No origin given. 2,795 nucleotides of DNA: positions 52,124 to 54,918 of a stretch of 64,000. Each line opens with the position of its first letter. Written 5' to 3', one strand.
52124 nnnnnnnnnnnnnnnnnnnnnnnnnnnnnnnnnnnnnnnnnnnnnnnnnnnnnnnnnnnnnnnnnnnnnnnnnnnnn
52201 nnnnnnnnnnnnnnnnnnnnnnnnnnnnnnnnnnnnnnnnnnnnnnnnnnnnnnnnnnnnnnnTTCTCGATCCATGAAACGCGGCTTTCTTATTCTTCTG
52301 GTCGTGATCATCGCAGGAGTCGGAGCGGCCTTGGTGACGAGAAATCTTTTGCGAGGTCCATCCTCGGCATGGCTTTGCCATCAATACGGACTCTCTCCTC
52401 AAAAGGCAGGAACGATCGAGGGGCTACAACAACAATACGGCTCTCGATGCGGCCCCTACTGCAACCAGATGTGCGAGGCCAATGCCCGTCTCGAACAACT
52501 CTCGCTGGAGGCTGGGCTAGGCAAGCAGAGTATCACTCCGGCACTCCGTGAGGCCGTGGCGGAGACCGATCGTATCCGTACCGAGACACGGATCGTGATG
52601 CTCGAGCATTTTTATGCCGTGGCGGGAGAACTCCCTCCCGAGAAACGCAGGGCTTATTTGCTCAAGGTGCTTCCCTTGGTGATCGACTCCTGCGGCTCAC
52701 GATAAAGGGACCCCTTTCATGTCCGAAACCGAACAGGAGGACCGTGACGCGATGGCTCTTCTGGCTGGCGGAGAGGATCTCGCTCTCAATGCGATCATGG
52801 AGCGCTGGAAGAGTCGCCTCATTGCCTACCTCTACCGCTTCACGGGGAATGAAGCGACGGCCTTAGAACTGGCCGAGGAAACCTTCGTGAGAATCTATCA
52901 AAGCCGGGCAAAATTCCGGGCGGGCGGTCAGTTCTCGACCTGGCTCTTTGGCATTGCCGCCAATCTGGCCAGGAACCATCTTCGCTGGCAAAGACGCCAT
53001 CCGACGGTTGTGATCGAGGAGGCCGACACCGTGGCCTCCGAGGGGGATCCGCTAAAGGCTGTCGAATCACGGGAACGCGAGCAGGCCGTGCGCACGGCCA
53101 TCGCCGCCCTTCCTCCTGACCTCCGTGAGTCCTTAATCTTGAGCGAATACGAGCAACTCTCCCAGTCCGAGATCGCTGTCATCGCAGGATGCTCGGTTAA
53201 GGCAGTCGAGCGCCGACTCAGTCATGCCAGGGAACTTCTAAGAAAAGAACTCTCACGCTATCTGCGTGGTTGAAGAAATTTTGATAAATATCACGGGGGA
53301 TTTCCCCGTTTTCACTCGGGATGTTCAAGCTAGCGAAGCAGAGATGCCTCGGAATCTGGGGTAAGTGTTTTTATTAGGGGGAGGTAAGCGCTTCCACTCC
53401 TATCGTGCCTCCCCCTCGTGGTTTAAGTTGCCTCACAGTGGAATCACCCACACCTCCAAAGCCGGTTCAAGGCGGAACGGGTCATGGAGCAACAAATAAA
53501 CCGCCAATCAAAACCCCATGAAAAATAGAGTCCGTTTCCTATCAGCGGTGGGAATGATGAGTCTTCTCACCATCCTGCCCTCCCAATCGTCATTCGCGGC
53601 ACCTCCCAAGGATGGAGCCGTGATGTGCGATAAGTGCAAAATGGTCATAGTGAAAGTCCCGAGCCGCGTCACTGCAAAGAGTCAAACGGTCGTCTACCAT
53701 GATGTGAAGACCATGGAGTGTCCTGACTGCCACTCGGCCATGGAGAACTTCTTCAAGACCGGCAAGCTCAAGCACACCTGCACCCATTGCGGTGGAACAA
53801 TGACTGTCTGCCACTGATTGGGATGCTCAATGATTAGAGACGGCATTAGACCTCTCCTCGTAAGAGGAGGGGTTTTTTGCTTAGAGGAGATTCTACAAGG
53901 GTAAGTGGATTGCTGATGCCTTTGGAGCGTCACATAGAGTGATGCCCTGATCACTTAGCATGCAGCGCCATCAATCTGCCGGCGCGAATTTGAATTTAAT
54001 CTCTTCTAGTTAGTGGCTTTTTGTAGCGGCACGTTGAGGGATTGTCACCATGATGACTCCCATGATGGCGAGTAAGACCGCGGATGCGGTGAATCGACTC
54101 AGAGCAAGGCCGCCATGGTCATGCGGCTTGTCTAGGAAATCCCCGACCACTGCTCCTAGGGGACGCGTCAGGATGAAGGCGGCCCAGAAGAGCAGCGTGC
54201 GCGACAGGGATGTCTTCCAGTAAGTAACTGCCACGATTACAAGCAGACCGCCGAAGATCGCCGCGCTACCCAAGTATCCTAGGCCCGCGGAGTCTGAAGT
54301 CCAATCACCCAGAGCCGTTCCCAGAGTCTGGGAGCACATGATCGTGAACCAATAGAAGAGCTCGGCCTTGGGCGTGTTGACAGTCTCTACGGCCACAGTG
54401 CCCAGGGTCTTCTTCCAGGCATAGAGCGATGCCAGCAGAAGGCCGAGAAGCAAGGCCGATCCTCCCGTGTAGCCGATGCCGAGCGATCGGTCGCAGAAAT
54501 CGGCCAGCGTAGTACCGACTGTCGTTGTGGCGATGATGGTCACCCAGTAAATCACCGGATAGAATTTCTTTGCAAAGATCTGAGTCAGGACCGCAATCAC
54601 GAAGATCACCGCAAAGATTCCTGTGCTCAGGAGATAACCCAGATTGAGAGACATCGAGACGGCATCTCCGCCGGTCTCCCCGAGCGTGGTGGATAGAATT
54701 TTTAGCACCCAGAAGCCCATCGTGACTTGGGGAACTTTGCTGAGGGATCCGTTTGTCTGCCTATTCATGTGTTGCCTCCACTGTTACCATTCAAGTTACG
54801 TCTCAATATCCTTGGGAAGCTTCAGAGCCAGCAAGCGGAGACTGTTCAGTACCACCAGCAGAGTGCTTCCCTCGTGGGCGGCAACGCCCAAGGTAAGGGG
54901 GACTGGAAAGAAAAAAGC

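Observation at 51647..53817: CnrYXH-like ECF module rebuilt around cysteines, led by a Cys-rich secreted peptide and sharing a promoter-like motif with a second secreted Cys/His protein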

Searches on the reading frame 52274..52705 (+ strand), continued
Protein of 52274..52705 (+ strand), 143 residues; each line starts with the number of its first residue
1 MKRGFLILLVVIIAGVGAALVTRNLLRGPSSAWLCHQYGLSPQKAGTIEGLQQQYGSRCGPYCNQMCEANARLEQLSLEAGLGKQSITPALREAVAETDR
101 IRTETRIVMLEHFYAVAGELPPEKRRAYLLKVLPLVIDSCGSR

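Call 93: search_protein_families(library=ncbifam, proteins=[L011:8689-11874:+, L011:7277-8680:+, L011:7098-7349:+], max_evalue=0.001)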
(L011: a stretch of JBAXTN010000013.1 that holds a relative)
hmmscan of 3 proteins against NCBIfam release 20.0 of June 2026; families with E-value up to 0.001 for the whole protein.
L011:8689-11874:+ (1062 aa): 11 families
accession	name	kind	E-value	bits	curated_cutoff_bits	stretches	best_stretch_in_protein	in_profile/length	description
TIGR00914.1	2A0601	subfamily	0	1053.2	701.45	1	1-1053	1-1043/1051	CusA/CzcA family heavy metal efflux RND transporter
NF033617.1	RND_permease_2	subfamily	1.8e-121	406.9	1250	1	14-1045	9-1007/1009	multidrug efflux RND transporter permease subunit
NF000282.2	RND_permease_1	subfamily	2e-97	327.3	1250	1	18-1046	13-1028/1029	multidrug efflux RND transporter permease subunit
TIGR00915.1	2A0602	subfamily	3e-81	273.7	940.35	1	19-1049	15-1032/1050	efflux RND transporter permease subunit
NF007905.0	PRK10614.1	equivalog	6.6e-73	245.9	1774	1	16-1053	14-1016/1025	multidrug efflux RND transporter permease subunit MdtC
NF007798.0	PRK10503.1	equivalog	2e-68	230.9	1584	1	21-1045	28-1022/1040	MdtB/MuxB family multidrug efflux RND transporter permease subunit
NF007133.0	PRK09579.1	equivalog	1.1e-61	208.6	1763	1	14-1045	12-1002/1017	multidrug efflux RND transporter permease subunit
NF007131.0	PRK09577.1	equivalog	5.1e-61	206.6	1768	2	12-514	8-502/1045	multidrug efflux RND transporter permease subunit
NF007842.1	PRK10555.1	equivalog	1.8e-55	188.3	1854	2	19-509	15-498/1036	multidrug efflux RND transporter permease AcrD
NF000037.1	RND_perm_OqxB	exception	3e-52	177.6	2200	2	10-531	8-524/1050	multidrug efflux RND transporter permease subunit OqxB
NF011706.2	PRK15127.1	equivalog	1.2e-43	149.2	2150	2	19-507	15-496/1049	multidrug efflux RND transporter permease subunit AcrB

L011:7277-8680:+ (468 aa): 12 families
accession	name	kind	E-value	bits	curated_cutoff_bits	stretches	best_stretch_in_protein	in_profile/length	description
NF007303.0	PRK09783.1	subfamily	1.5e-39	135.6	390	1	31-453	16-400/414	copper/silver efflux system membrane fusion protein CusB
TIGR00999.1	8a0102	subfamily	3.5e-27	95.2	319.3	1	199-446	33-271/271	CzcB/NccB family metal efflux transporter periplasmic adaptor subunit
TIGR01730.1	RND_mfp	subfamily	4.1e-27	95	94.9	1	139-446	3-314/322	efflux RND transporter periplasmic adaptor subunit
NF045680.1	DiMtlExpIhpB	equivalog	4.3e-19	68.7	450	1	261-449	139-318/326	divalent metal ion exporter adaptor subunit IhpB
TIGR02971.1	heterocyst_DevB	subfamily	7.9e-10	38.6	129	1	249-342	194-285/327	ABC exporter membrane fusion protein, DevB family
NF007132.1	PRK09578.1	equivalog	2.6e-08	33.1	512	1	328-461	257-383/396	MexX/AxyX family multidrug efflux RND transporter periplasmic adaptor subunit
NF008606.0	PRK11578.1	equivalog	2.5e-07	30.2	342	1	289-440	216-363/371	macrolide transporter subunit MacA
TIGR00998.1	8a0101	subfamily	1.6e-06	27.3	390.8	1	262-336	207-282/334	EmrA/EmrK family multidrug efflux transporter periplasmic adaptor subunit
NF007785.0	PRK10476.1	equivalog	2.7e-05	23.2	376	1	261-349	210-298/347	multidrug transporter subunit MdtN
NF002939.0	PRK03598.1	equivalog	3.2e-05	23.3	393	0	262-336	207-281/332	secretion protein HlyD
NF008589.1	PRK11556.1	equivalog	3.5e-05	22.9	391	1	313-441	252-375/392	MdtA/MuxA family multidrug efflux RND transporter periplasmic adaptor subunit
NF000272.2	OqxA_adapt_sub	exception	0.00088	18.3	835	0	328-442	260-367/391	multidrug efflux RND transporter periplasmic adaptor subunit OqxA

L011:7098-7349:+ (84 aa): 0 families

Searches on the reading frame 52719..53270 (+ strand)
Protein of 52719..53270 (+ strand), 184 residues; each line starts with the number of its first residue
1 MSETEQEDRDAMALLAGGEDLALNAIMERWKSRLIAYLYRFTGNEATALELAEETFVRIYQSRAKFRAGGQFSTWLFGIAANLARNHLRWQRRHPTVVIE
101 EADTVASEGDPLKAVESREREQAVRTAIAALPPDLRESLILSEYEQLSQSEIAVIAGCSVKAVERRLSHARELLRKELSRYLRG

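Call 5: search_protein_families(library=pfam, proteins=[window:52719-53270:+], max_evalue=1)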
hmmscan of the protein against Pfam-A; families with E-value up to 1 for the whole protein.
window:52719-53270:+ (184 aa): 7 families
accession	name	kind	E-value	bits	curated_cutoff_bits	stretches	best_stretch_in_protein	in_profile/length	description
PF04542.20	Sigma70_r2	-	1.7e-15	57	24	1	27-93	2-70/71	Sigma-70 region 2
PF08281.18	Sigma70_r4_2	-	1.6e-14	53.7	25.7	1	122-174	2-54/54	Sigma-70, region 4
PF04545.22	Sigma70_r4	-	9.1e-07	28.7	24.1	1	127-176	1-50/50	Sigma-70, region 4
PF07638.17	Sigma70_ECF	-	7.4e-06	26.4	21.1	1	44-179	47-184/185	ECF sigma factor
PF14377.11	UBM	-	0.026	14.4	23.3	1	128-145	14-31/35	Ubiquitin binding region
PF22233.2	PhyR_sigma-like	-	0.056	13.7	27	1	129-171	2-44/50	Response regulator PhyR, sigma-like domain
PF02001.22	DUF134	-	0.076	14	27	1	133-174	37-78/98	Protein of unknown function DUF134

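Call 6: search_protein_families(library=ncbifam, proteins=[window:52719-53270:+], max_evalue=1)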
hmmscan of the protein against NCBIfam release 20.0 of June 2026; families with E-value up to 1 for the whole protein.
window:52719-53270:+ (184 aa): 96 families (the best 25 are shown)
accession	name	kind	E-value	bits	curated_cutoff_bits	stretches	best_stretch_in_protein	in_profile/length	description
NF004113.0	PRK05602.1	equivalog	1.8e-32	112.7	208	1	3-180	27-203/211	RNA polymerase sigma factor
NF009166.1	PRK12513.1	equivalog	3.3e-30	105.2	206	1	2-181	3-189/193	RNA polymerase sigma factor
TIGR02939.1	RpoE_Sigma70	equivalog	6e-29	101.4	236.15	1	6-179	5-187/190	RNA polymerase sigma factor RpoE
TIGR02937.1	sigma70-ECF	superfamily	1.1e-26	93.4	42.9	1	22-178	2-165/165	sigma-70 family RNA polymerase sigma factor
TIGR02985.1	Sig70_bacteroi1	subfamily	3.6e-25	89.1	126.4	1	25-178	5-162/162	RNA polymerase sigma-70 factor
NF007223.0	PRK09641.1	equivalog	4.9e-24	85.2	209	1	15-179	12-185/187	RNA polymerase sigma factor SigW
NF007229.0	PRK09647.1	equivalog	3e-23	82.3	265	1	26-180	49-204/220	RNA polymerase sigma factor SigE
NF009176.0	PRK12524.1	equivalog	1e-22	80.9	264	1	6-174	11-180/196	RNA polymerase sigma factor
TIGR02983.1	SigE-fam_strep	subfamily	1.1e-22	80.7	141.55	1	21-179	6-159/162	SigE family RNA polymerase sigma factor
NF006930.0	PRK09415.1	subfamily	1.2e-22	80.7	198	1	21-179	16-176/179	RNA polymerase factor sigma C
TIGR02948.1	SigW_bacill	equivalog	2.2e-22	80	243.1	1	17-179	14-185/187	RNA polymerase sigma factor SigW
NF007216.0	PRK09638.1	equivalog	3.8e-22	78.9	194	1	16-180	13-176/180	RNA polymerase sigma factor SigY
NF009171.0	PRK12518.1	equivalog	1.8e-21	76.8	208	1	3-178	9-184/191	RNA polymerase sigma factor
NF008888.0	PRK11922.1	equivalog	3.4e-21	75.9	204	1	2-181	11-199/231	RNA polymerase sigma factor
NF058625.1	sigma_PG0214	equivalog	4.7e-21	75.2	130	1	27-180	10-163/170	GFO_1088 family ECF-type sigma factor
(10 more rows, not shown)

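Call 34: search_solved_structures(query=window:52719-53270:+, max_evalue=0.001)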
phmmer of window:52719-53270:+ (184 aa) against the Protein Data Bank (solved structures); distinct sequences matched with E-value up to 0.001: 24.
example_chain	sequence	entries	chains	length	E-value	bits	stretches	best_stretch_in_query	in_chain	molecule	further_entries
8z6g_B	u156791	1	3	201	8.1e-25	91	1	4-183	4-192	RNA polymerase sigma factor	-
6in7_B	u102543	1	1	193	1e-24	90.7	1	4-183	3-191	RNA polymerase sigma-H factor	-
1or7_A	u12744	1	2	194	9.1e-19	71.3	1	12-179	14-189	RNA polymerase sigma-E factor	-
6jbq_F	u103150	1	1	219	1.3e-18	70.9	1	10-179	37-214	ECF RNA polymerase sigma-E factor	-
9m98_F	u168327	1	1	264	3.1e-16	63.1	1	28-179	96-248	ECF RNA polymerase sigma factor SigE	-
9m9e_F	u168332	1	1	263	3.2e-16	63.1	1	28-179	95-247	ECF RNA polymerase sigma factor SigE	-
9m9d_F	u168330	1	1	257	3.2e-16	63.1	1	27-179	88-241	ECF RNA polymerase sigma factor SigE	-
5wuq_A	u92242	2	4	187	8.9e-16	61.6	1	18-178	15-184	ECF RNA polymerase sigma factor SigW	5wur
7qh5_A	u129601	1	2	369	1.3e-11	48.1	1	11-99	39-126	RNA polymerase sigma factor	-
6jcy_F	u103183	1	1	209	3.7e-10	43.3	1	35-179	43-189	ECF RNA polymerase sigma factor SigH,ECF RNA polymerase sigma factor SigE,ECF RNA polymera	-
4cxf_A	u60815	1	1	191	7.5e-10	42.3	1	5-174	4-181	RNA POLYMERASE SIGMA FACTOR CNRH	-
5zx2_F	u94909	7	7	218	3.4e-09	40.2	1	35-179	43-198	ECF RNA polymerase sigma factor SigH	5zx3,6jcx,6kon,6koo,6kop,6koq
5uxx_A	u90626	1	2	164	2.3e-08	37.5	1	36-176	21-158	RNA polymerase sigma factor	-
2mao_A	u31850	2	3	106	6.7e-08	36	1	11-95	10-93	RNA polymerase sigma factor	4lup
2map_A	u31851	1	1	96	6.8e-08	36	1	11-94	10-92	RNA polymerase sigma factor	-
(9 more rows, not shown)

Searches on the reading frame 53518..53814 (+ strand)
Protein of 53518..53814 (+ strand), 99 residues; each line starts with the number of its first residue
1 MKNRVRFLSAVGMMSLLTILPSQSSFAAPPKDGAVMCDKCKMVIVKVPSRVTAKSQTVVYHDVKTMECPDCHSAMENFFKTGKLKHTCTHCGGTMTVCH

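Call 5: search_protein_families(library=pfam, proteins=[window:53518-53814:+], max_evalue=1)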
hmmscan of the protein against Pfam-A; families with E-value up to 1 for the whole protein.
window:53518-53814:+ (99 aa): 13 families
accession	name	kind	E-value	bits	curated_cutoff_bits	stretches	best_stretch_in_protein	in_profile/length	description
PF13453.11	Zn_ribbon_TFIIB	-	4.5e-05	23.2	22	1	68-94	2-28/41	Transcription factor zinc-finger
PF07191.17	Zn_ribbon_6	-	0.00092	19.6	25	1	36-93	2-57/67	Double zinc ribbon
PF08271.17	Zn_Ribbon_TF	-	0.0052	16.8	29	1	66-92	1-26/43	TFIIB zinc-binding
PF20097.4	DUF6487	-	0.0062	17.4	24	1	23-48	41-66/67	Domain of unknown function (DUF6487)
PF12760.12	Zn_ribbon_IS1595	-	0.0065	16.8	25.4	1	66-92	19-44/46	Transposase zinc-ribbon domain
PF23738.1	Ig_ZP2_N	-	0.042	14.3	27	1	33-76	1-43/73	Zona pellucida sperm-binding protein 2, Ig-like domain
PF09723.15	Zn_ribbon_8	-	0.063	13.7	34.4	1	67-94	7-36/41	Zinc ribbon domain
PF22747.2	Zn_ribbon_DUF2089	-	0.09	13.3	27.6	1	63-84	10-31/32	DUF2089 zinc ribbon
PF22191.2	IBR_1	-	0.11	12.9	27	1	64-92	2-28/47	IBR domain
PF13878.12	zf-C2H2_3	-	0.17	12.2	27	0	23-43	1-22/40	zinc-finger of acetyl-transferase ESCO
PF01363.27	FYVE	-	0.18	12.4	27.8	1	63-95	6-34/67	FYVE zinc finger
PF23455.1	DUF7129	-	0.38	11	30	0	65-77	27-39/45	Domain of unknown function (DUF7129)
PF13248.11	Zn_ribbon_3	-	0.48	10.4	27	0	28-43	10-25/26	zinc-ribbon domain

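Call 6: search_protein_families(library=ncbifam, proteins=[window:53518-53814:+], max_evalue=1)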
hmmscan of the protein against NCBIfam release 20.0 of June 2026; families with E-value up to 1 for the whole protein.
window:53518-53814:+ (99 aa): 7 families
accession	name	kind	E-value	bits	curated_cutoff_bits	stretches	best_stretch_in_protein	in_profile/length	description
TIGR00100.1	hypA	equivalog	0.0042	17.1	88.1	1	33-77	53-99/116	hydrogenase maturation nickel metallochaperone HypA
NF033497.1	rubre_like_arch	subfamily_domain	0.0057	16.4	32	1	59-77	10-28/34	rubrerythrin-like domain-containing protein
NF053706.1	PrRKinActvMcsABac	equivalog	0.033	14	210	1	51-93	64-103/182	protein-arginine kinase activator protein McsA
NF047912.1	ECs_2282_CxxC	subfamily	0.085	12.8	37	0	65-96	2-38/60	ECs_2282 family putative zinc-binding protein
TIGR03831.1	YgiT_finger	domain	0.11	12.8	20.2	1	37-73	4-40/46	YgiT-type zinc finger protein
NF004069.0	PRK05580.2-1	equivalog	0.56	8.5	767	1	38-96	314-369/612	primosomal protein N'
TIGR02098.1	MJ0042_CXXC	domain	0.57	9.9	20.9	1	29-45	20-36/38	MJ0042-type zinc finger domain-containing protein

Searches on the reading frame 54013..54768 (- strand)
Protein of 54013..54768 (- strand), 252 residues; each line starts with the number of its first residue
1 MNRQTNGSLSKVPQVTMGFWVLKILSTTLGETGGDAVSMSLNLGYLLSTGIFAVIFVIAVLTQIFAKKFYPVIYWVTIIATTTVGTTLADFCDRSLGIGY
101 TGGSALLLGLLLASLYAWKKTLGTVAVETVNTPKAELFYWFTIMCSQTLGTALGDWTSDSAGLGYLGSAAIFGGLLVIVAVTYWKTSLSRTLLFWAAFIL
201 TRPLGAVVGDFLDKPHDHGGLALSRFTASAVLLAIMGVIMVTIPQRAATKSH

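Call 5: search_protein_families(library=pfam, proteins=[window:54013-54768:-], max_evalue=1)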
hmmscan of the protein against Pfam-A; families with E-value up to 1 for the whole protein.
window:54013-54768:- (252 aa): 2 families
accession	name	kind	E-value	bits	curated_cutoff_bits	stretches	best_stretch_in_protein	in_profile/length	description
PF03988.17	DUF347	-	8.2e-60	199.3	28.2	4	19-68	2-51/52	Repeat of Unknown Function (DUF347)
PF14141.11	YqzM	-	0.074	13.6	27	1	43-65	19-41/42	YqzM-like protein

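Call 6: search_protein_families(library=ncbifam, proteins=[window:54013-54768:-], max_evalue=1)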
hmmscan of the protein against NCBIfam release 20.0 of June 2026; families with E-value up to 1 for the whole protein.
window:54013-54768:- (252 aa): 1 family
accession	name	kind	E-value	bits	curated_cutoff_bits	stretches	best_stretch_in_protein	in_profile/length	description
NF011351.0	PRK14769.1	subfamily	0.0086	16.4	216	1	32-95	47-108/156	lipoprotein signal peptidase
